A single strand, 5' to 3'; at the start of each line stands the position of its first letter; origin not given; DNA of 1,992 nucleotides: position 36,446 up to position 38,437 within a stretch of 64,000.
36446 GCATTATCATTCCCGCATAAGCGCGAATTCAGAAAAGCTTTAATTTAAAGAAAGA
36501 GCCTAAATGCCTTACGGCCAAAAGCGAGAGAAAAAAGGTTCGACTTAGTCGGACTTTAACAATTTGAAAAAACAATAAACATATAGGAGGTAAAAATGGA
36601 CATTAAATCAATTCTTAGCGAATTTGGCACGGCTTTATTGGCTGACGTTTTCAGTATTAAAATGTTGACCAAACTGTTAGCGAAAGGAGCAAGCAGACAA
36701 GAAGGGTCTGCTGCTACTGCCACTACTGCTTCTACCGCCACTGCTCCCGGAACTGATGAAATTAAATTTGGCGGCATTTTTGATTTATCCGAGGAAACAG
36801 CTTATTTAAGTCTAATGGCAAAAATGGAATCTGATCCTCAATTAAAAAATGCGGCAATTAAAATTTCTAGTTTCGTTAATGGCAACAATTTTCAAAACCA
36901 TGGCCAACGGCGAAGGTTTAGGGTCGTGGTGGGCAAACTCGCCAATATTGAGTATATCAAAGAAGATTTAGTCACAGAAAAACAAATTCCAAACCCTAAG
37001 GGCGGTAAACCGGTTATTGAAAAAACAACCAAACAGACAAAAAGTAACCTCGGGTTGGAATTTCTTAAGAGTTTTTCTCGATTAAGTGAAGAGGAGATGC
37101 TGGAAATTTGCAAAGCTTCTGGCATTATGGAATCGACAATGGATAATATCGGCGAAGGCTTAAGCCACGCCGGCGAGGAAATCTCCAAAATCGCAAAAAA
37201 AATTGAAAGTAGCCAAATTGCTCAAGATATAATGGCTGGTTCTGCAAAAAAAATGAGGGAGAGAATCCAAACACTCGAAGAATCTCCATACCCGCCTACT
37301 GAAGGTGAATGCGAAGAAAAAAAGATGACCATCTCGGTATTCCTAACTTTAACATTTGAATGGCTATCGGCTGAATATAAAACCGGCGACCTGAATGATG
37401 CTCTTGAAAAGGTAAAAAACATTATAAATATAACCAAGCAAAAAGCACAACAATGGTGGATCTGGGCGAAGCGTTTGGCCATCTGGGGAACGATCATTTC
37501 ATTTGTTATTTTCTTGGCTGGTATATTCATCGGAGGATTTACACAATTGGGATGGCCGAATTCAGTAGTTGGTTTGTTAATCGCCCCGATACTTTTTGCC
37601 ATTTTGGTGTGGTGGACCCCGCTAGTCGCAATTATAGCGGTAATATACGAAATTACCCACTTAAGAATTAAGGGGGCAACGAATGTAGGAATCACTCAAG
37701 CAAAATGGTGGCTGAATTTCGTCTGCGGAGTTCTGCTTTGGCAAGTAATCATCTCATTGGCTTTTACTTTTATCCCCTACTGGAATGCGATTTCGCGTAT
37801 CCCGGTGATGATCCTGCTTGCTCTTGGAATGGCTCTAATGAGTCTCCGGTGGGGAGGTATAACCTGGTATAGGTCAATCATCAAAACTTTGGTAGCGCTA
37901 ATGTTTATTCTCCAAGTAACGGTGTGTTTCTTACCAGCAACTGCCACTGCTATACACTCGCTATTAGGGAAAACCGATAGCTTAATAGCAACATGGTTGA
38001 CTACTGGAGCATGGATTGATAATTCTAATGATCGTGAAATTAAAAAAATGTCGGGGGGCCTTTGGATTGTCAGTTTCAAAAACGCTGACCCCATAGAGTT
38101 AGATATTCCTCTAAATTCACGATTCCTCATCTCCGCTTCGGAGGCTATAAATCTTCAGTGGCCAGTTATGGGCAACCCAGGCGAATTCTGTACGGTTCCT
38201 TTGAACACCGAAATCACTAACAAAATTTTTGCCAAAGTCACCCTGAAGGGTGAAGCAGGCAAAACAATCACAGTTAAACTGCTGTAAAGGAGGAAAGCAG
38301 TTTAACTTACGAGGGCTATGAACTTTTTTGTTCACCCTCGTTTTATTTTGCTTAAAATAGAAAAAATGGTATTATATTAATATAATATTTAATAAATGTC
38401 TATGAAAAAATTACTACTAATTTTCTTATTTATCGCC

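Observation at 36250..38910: Codon-atypical island: 563-aa polytopic membrane protein plus a pilin gene, insulated by terminators and repeat clusters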

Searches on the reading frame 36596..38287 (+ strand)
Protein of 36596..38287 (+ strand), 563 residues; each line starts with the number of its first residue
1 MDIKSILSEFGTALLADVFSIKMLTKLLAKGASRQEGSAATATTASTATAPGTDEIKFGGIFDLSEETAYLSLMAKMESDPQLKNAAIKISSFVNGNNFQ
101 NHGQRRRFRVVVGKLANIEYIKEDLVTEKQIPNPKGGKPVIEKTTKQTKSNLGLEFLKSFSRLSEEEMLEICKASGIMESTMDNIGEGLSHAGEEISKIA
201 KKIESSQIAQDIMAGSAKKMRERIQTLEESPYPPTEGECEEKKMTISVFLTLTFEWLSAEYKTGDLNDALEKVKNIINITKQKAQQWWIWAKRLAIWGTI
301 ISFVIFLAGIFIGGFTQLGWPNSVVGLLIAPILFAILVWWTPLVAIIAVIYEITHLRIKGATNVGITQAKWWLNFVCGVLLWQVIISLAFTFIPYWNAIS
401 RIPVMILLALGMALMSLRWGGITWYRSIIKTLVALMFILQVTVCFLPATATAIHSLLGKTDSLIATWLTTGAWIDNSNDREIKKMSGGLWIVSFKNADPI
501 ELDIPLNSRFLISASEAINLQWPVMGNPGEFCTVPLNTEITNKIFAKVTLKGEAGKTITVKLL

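Call 7: search_protein_families(library=pfam, proteins=[window:36596-38287:+], max_evalue=0.1)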
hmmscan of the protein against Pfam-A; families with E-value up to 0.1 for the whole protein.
window:36596-38287:+ (563 aa): 0 families

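Call 8: search_protein_families(library=ncbifam, proteins=[window:36596-38287:+], max_evalue=0.1)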
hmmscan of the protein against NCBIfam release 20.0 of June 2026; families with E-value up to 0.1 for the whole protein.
window:36596-38287:+ (563 aa): 0 families

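Call 9: find_homologous_proteins(query=window:36596-38287:+, max_evalue=0.001)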
Query window:36596-38287:+ (563 aa): 12 proteins with E <= 0.001 among 8000 candidates.
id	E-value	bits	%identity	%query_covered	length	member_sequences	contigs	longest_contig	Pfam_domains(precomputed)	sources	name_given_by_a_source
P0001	0.0e+0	1245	100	100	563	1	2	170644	-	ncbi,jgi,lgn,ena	ncbi:MAG: hypothetical protein WCV70_01230 [Patescibacteria group bacterium]|jgi:hypothetical protei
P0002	1.9e-121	424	59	57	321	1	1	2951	-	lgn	-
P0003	1.1e-120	422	61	57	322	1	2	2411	-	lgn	-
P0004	4.0e-97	344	71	39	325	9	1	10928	-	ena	-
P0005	1.0e-95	340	70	39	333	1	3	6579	-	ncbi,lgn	-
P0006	1.7e-89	319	63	40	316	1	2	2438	-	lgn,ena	-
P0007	9.3e-81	290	46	56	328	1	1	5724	-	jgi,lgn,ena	-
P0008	1.4e-76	276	62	38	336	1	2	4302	-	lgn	-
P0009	7.7e-75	271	61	37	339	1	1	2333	-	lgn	-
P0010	9.8e-75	270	55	39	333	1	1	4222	-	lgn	-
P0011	4.5e-72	261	58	38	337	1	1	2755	-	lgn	-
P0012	1.7e-70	256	53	39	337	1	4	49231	-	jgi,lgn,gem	-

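Call 10: search_solved_structures(query=window:36596-38287:+, max_evalue=10)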
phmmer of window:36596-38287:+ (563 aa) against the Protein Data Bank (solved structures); distinct sequences matched with E-value up to 10: 5.
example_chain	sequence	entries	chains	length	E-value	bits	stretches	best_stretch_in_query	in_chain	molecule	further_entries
8bu0_A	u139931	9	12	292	0.17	13.6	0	258-288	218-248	Consensus tetratricopeptide repeat protein | Crystal structure of an 8-repeat consensus TPR superhelix with Zinc. | Monomer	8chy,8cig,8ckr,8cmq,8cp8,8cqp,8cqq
2fo7_A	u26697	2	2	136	0.31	12.8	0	258-288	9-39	SYNTHETIC CONSENSUS TPR PROTEIN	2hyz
8ch0_A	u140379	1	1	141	0.35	12.6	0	258-288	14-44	Consensus tetratricopeptide repeat protein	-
6tmf_K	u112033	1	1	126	0.79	11.4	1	86-143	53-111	30S ribosomal protein S8e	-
9qhc_A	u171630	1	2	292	2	10.1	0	258-289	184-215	Engineered tetratricopeptide repeat protein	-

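Call 11: search_protein_families(library=phrogs, proteins=[window:36596-38287:+], max_evalue=0.1)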
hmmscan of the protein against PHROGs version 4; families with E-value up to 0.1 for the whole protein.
window:36596-38287:+ (563 aa): 0 families

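Call 13: find_encoding_contigs(protein=P0012, flank=8000, max_places=4)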
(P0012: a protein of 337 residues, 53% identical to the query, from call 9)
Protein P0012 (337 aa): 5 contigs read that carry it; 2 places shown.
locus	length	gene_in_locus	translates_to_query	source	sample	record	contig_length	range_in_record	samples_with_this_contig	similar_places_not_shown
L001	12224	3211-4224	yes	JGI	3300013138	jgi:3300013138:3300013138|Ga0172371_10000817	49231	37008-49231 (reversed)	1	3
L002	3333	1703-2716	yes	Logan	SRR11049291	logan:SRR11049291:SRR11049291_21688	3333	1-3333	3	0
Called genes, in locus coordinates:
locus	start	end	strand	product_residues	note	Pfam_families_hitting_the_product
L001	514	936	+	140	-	PF00886:Ribosomal_S16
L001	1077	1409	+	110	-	PF13083:KH_KhpA-B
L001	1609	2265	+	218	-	PF01746:tRNA_m1G_MT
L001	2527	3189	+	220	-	-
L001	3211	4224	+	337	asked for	-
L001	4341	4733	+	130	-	PF04956:TrbC (faint), PF18895:T4SS_pilin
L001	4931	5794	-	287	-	PF00480:ROK, PF01869:BcrAD_BadFG (faint), PF00480:ROK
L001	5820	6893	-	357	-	PF01380:SIS (weak), PF10432:bact-PGI_C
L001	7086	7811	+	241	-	PF20772:TACO1_YebC_N, PF01709:Transcrip_reg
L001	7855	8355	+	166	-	PF02075:RuvC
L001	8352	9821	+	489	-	PF08323:Glyco_transf_5, PF13439:Glyco_transf_4, PF13579:Glyco_trans_4_4 (faint), PF00534:Glycos_transf_1, PF13692:Glyco_trans_1_4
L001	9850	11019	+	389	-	PF03065:Glyco_hydro_57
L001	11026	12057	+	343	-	PF01636:APH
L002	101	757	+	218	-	PF01746:tRNA_m1G_MT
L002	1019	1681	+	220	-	-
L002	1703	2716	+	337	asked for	-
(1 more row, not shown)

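Call 14: find_encoding_contigs(protein=P0004, flank=8000, max_places=3)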
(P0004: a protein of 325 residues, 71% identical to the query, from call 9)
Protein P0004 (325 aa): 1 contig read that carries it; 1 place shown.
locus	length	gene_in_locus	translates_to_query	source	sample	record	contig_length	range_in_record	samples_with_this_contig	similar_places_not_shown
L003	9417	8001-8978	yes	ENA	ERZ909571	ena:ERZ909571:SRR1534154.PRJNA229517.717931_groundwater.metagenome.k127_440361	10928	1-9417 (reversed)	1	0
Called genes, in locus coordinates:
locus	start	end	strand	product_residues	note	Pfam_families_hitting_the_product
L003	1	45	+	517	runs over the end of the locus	?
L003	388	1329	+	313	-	PF00565:SNase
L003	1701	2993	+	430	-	PF05697:Trigger_N, PF00254:FKBP_C, PF05698:Trigger_C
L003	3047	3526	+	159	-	PF01668:SmpB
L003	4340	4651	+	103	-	PF00886:Ribosomal_S16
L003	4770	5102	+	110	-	PF13083:KH_KhpA-B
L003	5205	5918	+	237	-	PF01746:tRNA_m1G_MT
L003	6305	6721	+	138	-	PF08843:AbiEii (weak)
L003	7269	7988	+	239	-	-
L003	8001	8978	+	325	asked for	-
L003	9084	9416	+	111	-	?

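Call 31: find_encoding_contigs(protein=P0005, flank=6000, max_places=3)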
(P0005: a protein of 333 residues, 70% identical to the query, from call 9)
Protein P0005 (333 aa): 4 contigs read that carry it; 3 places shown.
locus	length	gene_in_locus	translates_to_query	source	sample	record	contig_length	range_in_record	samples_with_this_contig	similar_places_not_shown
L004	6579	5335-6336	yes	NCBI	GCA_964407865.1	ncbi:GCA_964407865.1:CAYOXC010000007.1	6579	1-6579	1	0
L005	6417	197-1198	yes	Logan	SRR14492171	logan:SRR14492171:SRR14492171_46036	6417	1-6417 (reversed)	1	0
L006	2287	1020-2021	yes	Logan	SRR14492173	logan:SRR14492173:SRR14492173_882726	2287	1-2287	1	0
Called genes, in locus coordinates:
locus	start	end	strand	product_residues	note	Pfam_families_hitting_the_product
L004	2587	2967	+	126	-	PF00886:Ribosomal_S16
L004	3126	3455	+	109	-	PF13083:KH_KhpA-B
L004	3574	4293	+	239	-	PF01746:tRNA_m1G_MT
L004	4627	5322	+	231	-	-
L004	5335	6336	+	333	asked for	-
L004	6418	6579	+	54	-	?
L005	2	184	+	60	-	?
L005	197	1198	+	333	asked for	-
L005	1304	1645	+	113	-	PF18895:T4SS_pilin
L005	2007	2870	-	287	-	PF00480:ROK, PF01869:BcrAD_BadFG (faint)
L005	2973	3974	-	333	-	PF02449:Glyco_hydro_42 (faint)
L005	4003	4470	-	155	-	PF18895:T4SS_pilin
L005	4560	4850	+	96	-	PF01541:GIY-YIG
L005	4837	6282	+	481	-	PF01943:Polysacc_synt, PF13440:Polysacc_synt_3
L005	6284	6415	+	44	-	?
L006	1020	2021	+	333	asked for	-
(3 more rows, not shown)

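Call 32: find_encoding_contigs(protein=P0007, flank=6000, max_places=2)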
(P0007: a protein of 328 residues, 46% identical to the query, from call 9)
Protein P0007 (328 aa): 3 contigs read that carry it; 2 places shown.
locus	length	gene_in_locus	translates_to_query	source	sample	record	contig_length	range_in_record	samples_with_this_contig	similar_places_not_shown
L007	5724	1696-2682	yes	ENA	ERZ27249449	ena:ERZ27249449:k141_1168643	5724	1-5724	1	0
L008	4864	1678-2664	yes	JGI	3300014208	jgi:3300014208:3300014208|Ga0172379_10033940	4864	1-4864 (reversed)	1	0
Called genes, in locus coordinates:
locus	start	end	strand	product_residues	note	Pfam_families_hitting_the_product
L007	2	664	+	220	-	?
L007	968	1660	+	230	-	-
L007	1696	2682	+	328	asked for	-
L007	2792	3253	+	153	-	PF04956:TrbC (faint), PF18895:T4SS_pilin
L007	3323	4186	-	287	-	PF00480:ROK, PF01869:BcrAD_BadFG (faint)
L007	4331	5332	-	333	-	PF00150:Cellulase (weak), PF02449:Glyco_hydro_42 (weak), PF00331:Glyco_hydro_10 (weak)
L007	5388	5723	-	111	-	?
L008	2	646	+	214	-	?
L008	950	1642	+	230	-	-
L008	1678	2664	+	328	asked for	-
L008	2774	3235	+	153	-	PF04956:TrbC (faint), PF18895:T4SS_pilin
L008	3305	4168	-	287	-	PF00480:ROK, PF01869:BcrAD_BadFG (faint)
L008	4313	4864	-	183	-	?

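Call 33: find_encoding_contigs(protein=P0002, flank=6000, max_places=2)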
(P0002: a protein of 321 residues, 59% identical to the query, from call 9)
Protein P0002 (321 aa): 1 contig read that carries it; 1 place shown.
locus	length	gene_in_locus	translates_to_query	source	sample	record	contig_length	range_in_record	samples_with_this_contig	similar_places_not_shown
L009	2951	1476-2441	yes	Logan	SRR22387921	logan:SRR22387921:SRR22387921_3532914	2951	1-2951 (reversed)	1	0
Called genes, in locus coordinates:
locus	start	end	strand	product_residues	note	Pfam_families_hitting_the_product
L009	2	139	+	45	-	?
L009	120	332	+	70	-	PF07927:HicA_toxin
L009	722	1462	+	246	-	-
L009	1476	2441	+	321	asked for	-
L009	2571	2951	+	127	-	?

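Call 34: find_encoding_contigs(protein=P0003, flank=6000, max_places=2)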
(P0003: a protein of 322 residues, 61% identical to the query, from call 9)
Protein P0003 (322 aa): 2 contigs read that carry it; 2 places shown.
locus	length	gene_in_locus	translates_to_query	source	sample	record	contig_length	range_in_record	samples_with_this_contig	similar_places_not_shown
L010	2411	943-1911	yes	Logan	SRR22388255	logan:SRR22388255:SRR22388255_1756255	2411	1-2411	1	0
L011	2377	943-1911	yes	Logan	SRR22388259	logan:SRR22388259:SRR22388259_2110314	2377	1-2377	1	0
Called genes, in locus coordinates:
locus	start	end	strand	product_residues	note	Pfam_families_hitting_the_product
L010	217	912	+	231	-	-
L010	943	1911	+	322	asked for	-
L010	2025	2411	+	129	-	?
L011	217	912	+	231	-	-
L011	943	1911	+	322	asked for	-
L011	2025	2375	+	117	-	?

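Call 39: search_protein_representatives(alignment_id=A1)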
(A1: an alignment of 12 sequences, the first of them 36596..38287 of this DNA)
Query: 12 sequences, 329 profile positions. Proteins with E-value up to 0.001 (for the whole library): 60; up to 1e-10: 27; up to 1e-30: 16. The best 60 are listed.
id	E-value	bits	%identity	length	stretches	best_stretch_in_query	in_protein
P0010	5.9e-146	502.3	-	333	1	2-329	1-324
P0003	8.5e-142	488.6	-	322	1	1-319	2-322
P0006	1.2e-139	481.5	-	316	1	2-321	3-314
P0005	7.8e-134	462.5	-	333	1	1-259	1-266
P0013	1.3e-82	294.1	-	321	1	2-233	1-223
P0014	3.1e-74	266.6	-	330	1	2-308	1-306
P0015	8.0e-56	206.1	-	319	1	1-234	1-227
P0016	3.9e-55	203.8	-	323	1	2-251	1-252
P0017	4.8e-48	180.5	-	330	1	34-277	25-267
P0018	3.0e-46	174.6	-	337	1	2-233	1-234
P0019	2.5e-43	165.0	-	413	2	5-259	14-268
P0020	4.1e-41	157.7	-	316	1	34-288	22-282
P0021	8.8e-37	143.5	-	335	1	37-208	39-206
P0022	1.2e-36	143.0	-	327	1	44-309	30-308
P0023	5.3e-36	140.9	-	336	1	4-237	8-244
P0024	4.1e-34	134.7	-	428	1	5-237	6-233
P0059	2.0e-04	37.1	-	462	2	33-297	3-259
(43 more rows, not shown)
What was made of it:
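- The family is tiny: 60 cluster representatives out of 1.8 billion (call 39).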

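Call 59: predict_structure(alignment_id=A3)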
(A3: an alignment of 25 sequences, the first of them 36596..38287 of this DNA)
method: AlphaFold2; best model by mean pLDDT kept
length: 563 residues; sequences in the alignment: 25
mean_pLDDT: 67.8   pTM: 0.33
mean pLDDT of the five models: 67.8, 66.3, 65.7, 64.9, 64.9
residues with pLDDT >= 90: 99; 70-90: 141; 50-70: 224; < 50: 99
segments of 3 or more residues with pLDDT < 50: 1-62, 181-186, 188-190, 236-242, 355-361
pLDDT, mean of each block of 10 residues (from residue 1): 38 35 36 37 32 37 76 95 96 89 86 89 80 78 82 94 93 70 46 55 64 62 71 47 57 67 66 59 71 74 73 65 57 60 58 49 53 59 59 54 57 54 65 68 59 58 65 85 91 93 91 87 83 87 86 93 93
secondary structure, 60 per line:
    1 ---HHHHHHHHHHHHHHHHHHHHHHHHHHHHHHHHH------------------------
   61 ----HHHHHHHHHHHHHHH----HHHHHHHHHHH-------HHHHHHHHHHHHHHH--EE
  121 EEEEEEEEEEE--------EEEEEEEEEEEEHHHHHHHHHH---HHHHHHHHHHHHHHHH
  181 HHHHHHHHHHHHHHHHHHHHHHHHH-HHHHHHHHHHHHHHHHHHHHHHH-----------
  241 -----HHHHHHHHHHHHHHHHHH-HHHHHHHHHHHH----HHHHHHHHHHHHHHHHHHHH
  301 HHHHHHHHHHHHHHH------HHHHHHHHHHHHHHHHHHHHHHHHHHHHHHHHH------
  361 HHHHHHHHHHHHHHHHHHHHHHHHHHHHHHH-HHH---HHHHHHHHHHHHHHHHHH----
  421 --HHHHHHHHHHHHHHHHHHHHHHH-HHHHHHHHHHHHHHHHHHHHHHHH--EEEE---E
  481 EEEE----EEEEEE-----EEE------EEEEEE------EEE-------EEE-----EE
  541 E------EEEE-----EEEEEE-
elements in order: H4-36 H65-79 H84-94 H102-116 E119-131 E140-151 H152-161 H165-205 H207-229 H246-263 H265-276 H281-315 H322-354 H361-391 H399-416 H423-445 H447-470 E473-476 E480-484 E489-494 E500-502 E509-514 E521-523 E531-533 E539-541 E548-551 E557-562
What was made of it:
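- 36596..37324 (+): Part A (residues 1-243): cytoplasmic protein, a separate gene of 220-250 aa in all relatives. AF2 core residues 62-180 have pLDDT 76-96 (call 59).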

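Call 61: fold_search(model_id=the predicted structure, library=pdb)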
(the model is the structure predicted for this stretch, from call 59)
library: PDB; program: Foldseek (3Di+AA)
matches with E <= 10: 976; with E <= 0.001: 0
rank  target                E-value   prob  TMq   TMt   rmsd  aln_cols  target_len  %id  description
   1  1zz8_A                2.4e-03  1.00  0.12  0.30   5.0       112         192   16  Crystal Structure of FeII HppE in Complex with Substrate Form 2 (released 2005-07-26)
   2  6o2k_A                2.7e-03  1.00  0.14  0.43   9.0       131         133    9  Drosophila melanogaster CENP-C cupin domain (released 2019-08-21)
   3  1zz8_B                3.5e-03  1.00  0.12  0.29   5.7       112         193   17  Crystal Structure of FeII HppE in Complex with Substrate Form 2 (released 2005-07-26)
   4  6b9s_D                3.7e-03  1.00  0.13  0.16   4.6       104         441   12  MPnS crystallized in the absence of substrate (released 2017-12-20)
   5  6xwv_B                4.6e-03  1.00  0.13  0.45   9.0       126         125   10  Crystal structure of drosophila melanogaster CENP-C bound to CAL1 (released 2020-04-01)
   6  4j1x_C                5.7e-03  1.00  0.12  0.29   5.7       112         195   17  Crystal Structure of Fe(II)-HppE with alternative substrate (S)-1-HPP (released 2013-04-03)
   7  5u58_C                6.0e-03  1.00  0.13  0.36   4.6       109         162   11  Psf4 in complex with Fe2+ and (R)-2-HPP (released 2017-01-04)
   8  2q30_B                6.7e-03  1.00  0.11  0.47   6.8        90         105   10  Crystal structure of a rmlc-like cupin protein (dde_2303) from desulfovibrio desulfuricans subsp. at 1.94 A resolution (released 2007-06-19)
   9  1zzb_A                7.1e-03  0.98  0.11  0.26   5.6        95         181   17  Crystal Structure of CoII HppE in Complex with Substrate (released 2005-07-26)
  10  6b9s_H                7.5e-03  1.00  0.13  0.16   4.6       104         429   12  MPnS crystallized in the absence of substrate (released 2017-12-20)
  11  6b9t_A                8.4e-03  1.00  0.13  0.16   4.7       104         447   12  Crystal structure of MPnS with substrate 2-hydroxyethylphosphonate (2-HEP) and Fe(II) bound (released 2017-12-20)
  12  6xwu                  8.4e-03  1.00  0.13  0.42   4.7       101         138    7  Crystal structure of drosophila melanogaster CENP-C cumin domain (released 2020-04-01)
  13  2q30_E                8.4e-03  1.00  0.11  0.47   6.9        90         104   10  Crystal structure of a rmlc-like cupin protein (dde_2303) from desulfovibrio desulfuricans subsp. at 1.94 A resolution (released 2007-06-19)
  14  5u5d_D                8.8e-03  0.99  0.12  0.31   5.5       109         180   11  Psf4 in complex with Mn2+ and (R)-2-HPP (released 2017-01-04)
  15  7eym_A                9.9e-03  1.00  0.13  0.60   3.7        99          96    8  Crystal structure of Vibrio cholerae ppnP (released 2022-02-09)
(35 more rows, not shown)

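Call 81: find_encoding_contigs(protein=P0013, flank=7000, max_places=2)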
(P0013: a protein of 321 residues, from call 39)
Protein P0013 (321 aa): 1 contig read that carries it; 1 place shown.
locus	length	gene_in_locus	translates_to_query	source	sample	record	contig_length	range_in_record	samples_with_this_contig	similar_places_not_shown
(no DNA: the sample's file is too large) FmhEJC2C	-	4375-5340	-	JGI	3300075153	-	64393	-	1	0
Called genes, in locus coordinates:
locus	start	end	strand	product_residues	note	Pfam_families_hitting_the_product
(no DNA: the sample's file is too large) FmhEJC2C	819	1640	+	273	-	PF01063:Aminotran_4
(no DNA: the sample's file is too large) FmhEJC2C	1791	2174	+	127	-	PF00886:Ribosomal_S16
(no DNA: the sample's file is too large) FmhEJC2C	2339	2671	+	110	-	PF13083:KH_KhpA-B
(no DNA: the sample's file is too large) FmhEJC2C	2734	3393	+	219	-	PF01746:tRNA_m1G_MT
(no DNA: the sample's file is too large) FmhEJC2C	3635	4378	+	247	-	-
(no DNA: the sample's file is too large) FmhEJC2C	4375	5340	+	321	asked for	-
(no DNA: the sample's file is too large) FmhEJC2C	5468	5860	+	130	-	PF18895:T4SS_pilin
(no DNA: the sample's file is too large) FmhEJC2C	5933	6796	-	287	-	PF00480:ROK, PF01869:BcrAD_BadFG (weak)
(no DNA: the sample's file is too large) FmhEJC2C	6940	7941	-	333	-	PF02449:Glyco_hydro_42 (faint)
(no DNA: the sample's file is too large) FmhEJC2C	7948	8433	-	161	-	PF18895:T4SS_pilin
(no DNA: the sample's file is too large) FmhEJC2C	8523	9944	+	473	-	PF01943:Polysacc_synt, PF13440:Polysacc_synt_3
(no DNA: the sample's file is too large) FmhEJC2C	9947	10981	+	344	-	PF00534:Glycos_transf_1, PF13692:Glyco_trans_1_4, PF13524:Glyco_trans_1_2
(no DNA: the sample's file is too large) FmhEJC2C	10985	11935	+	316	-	PF01479:S4, PF00849:PseudoU_synth_2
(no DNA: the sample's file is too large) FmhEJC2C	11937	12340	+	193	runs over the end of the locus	PF00625:Guanylate_kin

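Call 82: find_encoding_contigs(protein=P0059, flank=7000, max_places=2)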
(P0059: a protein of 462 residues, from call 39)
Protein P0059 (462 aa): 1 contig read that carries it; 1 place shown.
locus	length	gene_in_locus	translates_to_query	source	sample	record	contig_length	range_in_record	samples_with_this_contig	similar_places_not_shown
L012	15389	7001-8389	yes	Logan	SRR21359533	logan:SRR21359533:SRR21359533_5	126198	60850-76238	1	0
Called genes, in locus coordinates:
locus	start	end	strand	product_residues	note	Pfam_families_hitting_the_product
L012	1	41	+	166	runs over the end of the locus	PF14667:Polysacc_synt_C (weak)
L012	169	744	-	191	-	PF13482:RNase_H_2, PF10108:DNA_pol_B_exo2 (faint)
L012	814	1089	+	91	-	PF03083:MtN3_slv (weak), PF04193:PQ-loop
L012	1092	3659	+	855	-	PF00690:Cation_ATPase_N, PF00122:E1-E2_ATPase, PF00702:Hydrolase, PF13246:Cation_ATPase, PF12710:HAD (weak), PF00689:Cation_ATPase_C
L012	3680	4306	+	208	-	PF09335:VTT_dom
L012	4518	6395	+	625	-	-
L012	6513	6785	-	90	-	-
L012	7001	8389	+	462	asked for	-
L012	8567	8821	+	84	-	-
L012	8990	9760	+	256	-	-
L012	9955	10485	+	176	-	-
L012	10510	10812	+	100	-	-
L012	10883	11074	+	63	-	-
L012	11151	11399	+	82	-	-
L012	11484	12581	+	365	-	PF09587:PGA_cap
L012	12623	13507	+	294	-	PF00483:NTP_transferase, PF12804:NTP_transf_3 (weak)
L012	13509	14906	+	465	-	-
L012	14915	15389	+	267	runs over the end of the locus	PF18895:T4SS_pilin (faint)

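Call 87: find_related_loci(query=A1, collection=genome_contigs, flank=6000)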
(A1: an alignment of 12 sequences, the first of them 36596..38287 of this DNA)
Query A1 (563 aa) in genome_contigs; peptide patterns used: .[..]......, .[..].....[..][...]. (x = any residue, [..] = any of these).
27 stretches matched a pattern; 1 encode a relative of the query (tblastn E <= 1e-3); 1 distinct loci.
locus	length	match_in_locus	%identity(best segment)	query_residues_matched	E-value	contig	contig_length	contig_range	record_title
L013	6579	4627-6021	71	1-471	0e+0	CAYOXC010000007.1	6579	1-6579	MAG TPA_asm: uncultured Gammaproteobacteria bacterium isolate SRP319275_co4_114 genome assembly, contig: NODE_8962_lengt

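Call 88: find_related_loci(query=A1, collection=metagenome_contigs, flank=5000)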
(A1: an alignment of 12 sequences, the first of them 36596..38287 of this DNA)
Query A1 (563 aa) in metagenome_contigs; peptide patterns used: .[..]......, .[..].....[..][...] (x = any residue, [..] = any of these).
108 stretches matched a pattern; 3 encode a relative of the query (tblastn E <= 1e-3); 3 distinct loci.
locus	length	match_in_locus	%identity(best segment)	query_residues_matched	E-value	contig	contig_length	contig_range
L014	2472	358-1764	54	3-472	4e-176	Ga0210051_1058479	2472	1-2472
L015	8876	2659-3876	41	53-465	4e-98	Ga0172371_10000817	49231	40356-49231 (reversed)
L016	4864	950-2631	43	1-560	1e-78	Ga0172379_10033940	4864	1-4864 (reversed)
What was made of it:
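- Tried and rejected: Scans of GTDB species genomes and JGI metagenomes added only one new locus (calls 87, 88).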
